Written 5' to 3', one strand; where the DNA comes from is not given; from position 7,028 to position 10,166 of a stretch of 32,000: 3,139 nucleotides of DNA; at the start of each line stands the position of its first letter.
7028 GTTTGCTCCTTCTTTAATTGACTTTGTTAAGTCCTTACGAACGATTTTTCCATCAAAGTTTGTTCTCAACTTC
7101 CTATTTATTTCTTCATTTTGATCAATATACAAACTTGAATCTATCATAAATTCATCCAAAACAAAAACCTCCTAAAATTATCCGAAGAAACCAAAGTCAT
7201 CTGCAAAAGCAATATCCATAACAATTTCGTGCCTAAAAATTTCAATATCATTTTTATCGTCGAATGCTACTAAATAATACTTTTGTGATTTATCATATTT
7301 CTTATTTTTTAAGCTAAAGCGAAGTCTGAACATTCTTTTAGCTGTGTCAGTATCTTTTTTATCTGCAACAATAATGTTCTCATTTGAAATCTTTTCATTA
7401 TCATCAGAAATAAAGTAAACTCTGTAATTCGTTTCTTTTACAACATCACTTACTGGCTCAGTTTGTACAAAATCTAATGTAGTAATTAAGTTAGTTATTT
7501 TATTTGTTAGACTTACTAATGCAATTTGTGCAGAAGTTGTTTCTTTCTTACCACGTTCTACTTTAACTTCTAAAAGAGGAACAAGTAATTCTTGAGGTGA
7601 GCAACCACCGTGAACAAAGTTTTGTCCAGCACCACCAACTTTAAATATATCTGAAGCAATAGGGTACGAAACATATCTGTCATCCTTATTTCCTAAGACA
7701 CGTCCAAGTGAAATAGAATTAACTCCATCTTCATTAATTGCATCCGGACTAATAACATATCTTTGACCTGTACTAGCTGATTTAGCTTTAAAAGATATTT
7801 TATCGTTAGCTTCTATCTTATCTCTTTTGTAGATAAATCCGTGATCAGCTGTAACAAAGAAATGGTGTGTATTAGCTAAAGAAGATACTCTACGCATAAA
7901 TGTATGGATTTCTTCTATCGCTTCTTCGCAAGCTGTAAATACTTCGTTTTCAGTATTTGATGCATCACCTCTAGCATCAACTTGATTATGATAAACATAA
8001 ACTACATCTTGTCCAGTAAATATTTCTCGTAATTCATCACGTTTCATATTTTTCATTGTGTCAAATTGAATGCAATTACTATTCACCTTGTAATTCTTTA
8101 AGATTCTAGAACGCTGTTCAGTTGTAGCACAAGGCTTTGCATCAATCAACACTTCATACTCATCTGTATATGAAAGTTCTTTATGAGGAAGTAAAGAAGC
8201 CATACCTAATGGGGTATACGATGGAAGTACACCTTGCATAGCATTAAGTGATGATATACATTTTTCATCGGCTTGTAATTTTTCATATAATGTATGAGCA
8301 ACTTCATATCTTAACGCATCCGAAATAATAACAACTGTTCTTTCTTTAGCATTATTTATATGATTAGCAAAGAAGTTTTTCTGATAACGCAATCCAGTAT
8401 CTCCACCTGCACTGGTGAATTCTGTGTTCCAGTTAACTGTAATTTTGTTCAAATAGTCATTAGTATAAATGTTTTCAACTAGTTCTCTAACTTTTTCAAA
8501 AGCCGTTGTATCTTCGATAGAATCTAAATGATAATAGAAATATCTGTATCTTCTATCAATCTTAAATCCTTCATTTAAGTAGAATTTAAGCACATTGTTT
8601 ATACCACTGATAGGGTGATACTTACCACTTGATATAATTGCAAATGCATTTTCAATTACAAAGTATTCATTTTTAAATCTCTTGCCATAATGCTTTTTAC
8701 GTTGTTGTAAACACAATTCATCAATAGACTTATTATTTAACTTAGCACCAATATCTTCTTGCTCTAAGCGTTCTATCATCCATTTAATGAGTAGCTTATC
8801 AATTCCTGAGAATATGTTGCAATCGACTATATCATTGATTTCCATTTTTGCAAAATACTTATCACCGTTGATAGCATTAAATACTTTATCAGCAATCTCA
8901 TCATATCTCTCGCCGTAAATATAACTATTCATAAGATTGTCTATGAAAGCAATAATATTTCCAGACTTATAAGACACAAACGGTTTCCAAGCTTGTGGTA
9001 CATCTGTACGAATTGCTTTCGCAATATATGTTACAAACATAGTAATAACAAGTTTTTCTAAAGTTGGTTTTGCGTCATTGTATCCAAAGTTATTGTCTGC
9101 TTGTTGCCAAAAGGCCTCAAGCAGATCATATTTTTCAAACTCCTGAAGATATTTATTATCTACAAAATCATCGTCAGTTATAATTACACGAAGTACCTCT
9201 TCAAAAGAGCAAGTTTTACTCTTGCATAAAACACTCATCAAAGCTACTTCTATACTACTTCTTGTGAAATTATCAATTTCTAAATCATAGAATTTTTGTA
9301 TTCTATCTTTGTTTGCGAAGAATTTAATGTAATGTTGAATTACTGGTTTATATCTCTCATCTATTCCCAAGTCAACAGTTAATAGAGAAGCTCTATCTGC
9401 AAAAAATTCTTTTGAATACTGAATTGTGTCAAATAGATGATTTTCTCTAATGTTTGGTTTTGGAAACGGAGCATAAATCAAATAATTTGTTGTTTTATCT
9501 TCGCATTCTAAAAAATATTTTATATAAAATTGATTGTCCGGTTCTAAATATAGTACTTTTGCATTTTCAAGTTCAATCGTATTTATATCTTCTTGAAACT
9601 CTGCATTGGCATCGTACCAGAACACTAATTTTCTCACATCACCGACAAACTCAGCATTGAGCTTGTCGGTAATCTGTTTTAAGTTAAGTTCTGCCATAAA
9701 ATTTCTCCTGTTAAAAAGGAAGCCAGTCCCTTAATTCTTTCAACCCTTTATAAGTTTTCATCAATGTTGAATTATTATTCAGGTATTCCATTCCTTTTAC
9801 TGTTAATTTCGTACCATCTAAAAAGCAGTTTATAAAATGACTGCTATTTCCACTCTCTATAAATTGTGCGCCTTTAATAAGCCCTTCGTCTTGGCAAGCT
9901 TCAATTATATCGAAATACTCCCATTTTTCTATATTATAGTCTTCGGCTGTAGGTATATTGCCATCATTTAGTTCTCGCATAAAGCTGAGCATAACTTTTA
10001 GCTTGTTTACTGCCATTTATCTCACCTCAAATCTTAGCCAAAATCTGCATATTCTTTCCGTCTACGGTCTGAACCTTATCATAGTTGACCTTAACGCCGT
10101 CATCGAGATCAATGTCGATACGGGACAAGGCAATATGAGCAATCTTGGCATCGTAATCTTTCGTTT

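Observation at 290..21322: BREX island bracketed by identical 610-bp direct repeats built from the same dead IS3 fragment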

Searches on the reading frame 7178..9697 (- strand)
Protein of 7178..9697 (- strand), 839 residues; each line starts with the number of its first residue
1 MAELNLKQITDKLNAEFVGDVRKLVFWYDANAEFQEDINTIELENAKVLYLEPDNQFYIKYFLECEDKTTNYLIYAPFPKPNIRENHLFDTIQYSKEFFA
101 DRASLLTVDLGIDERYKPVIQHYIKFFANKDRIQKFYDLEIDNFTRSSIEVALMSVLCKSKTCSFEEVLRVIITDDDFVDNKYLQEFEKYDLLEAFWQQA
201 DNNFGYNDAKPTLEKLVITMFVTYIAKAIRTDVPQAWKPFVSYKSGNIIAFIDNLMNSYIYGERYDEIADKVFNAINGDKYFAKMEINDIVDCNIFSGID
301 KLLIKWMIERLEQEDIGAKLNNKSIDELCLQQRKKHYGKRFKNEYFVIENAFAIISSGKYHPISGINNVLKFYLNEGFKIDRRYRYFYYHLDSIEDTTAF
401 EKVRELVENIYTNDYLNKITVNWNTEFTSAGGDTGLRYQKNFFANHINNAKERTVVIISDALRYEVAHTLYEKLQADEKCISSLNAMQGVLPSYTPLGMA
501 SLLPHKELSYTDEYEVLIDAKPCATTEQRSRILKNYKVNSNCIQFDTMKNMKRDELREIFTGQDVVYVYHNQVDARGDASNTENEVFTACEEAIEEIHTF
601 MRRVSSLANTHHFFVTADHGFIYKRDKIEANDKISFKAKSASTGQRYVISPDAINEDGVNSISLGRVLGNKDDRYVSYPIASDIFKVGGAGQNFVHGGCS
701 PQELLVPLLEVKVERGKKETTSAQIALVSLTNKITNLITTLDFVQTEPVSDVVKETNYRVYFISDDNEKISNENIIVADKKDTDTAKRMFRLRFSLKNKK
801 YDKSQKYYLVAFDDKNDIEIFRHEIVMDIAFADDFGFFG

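Call 7: search_protein_families(library=pfam, proteins=[window:7178-9697:-])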
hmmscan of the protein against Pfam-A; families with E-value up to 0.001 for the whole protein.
window:7178-9697:- (839 aa): 1 family
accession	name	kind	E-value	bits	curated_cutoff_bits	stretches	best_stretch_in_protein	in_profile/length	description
PF08665.17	PglZ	-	1.8e-53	181.6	25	1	452-628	1-179/179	PglZ domain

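Call 8: search_protein_families(library=padloc, proteins=[window:7178-9697:-])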
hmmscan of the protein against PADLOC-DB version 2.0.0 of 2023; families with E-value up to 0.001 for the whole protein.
window:7178-9697:- (839 aa): 12 families
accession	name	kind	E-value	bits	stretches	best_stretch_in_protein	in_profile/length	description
PDLC02564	PglZ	-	0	1015.4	1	4-837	1-855/855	PglZ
PDLC02563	PglZ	-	1.1e-193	643.8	1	1-829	1-828/831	PglZ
PDLC02547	PglZ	-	3.7e-184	612.3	1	7-835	4-854/855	PglZ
PDLC02557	PglZ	-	7.9e-81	270.5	1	10-835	4-833/834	PglZ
PDLC02553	PglZ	-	4.2e-49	165.5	1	438-779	468-812/868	PglZ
PDLC02551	PglZ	-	6.6e-37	125.1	2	365-792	362-810/856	PglZ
PDLC02548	PglZ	-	9.2e-28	95.1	1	365-720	386-749/961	PglZ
PDLC02559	PglZ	-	1.3e-22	77.9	1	436-769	458-794/860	PglZ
PDLC02561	PglZ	-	2.3e-22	76.9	1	367-746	373-753/840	PglZ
PDLC02566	PglZ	-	1.2e-16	58.1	1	366-737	363-701/774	PglZ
PDLC02545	PglZ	-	6.6e-12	42.6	1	337-796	302-720/750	PglZ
PDLC02565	PglZ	-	0.00011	18.6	1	554-710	589-731/910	PglZ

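Call 23: find_encoding_contigs(protein=window:7178-9697:-, flank=10000, max_places=10)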
Protein window:7178-9697:- (839 aa): 1 contig read that carries it; 1 place shown.
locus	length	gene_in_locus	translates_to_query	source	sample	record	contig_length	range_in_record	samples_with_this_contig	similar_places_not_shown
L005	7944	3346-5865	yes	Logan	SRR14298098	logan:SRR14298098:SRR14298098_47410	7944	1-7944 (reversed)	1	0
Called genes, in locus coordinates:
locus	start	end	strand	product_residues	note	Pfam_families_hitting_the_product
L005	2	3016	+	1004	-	?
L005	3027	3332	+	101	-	PF09639:YjcQ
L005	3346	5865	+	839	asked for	PF08665:PglZ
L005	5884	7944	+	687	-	?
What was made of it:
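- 7178..9697 (-): PglZ. calls 7, 8; exact protein found only in SRR14298098 (call 23)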

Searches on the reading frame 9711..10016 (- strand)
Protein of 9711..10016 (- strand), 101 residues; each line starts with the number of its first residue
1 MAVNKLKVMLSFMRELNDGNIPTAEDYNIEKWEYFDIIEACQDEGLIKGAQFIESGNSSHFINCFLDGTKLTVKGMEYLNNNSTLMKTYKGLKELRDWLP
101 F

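Call 7: search_protein_families(library=pfam, proteins=[window:9711-10016:-])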
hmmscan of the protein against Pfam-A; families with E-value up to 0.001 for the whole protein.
window:9711-10016:- (101 aa): 1 family
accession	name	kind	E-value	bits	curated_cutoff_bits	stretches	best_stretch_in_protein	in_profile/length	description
PF09639.16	YjcQ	-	8.3e-18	64.8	23.3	1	23-98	22-95/95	YjcQ protein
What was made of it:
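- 9711..10016 (-): YjcQ-like 101-aa ORF between pglX and pglZ. call 7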

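Call 8: search_protein_families(library=padloc, proteins=[window:9711-10016:-])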
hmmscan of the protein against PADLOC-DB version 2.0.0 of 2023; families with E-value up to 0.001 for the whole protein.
window:9711-10016:- (101 aa): 0 families
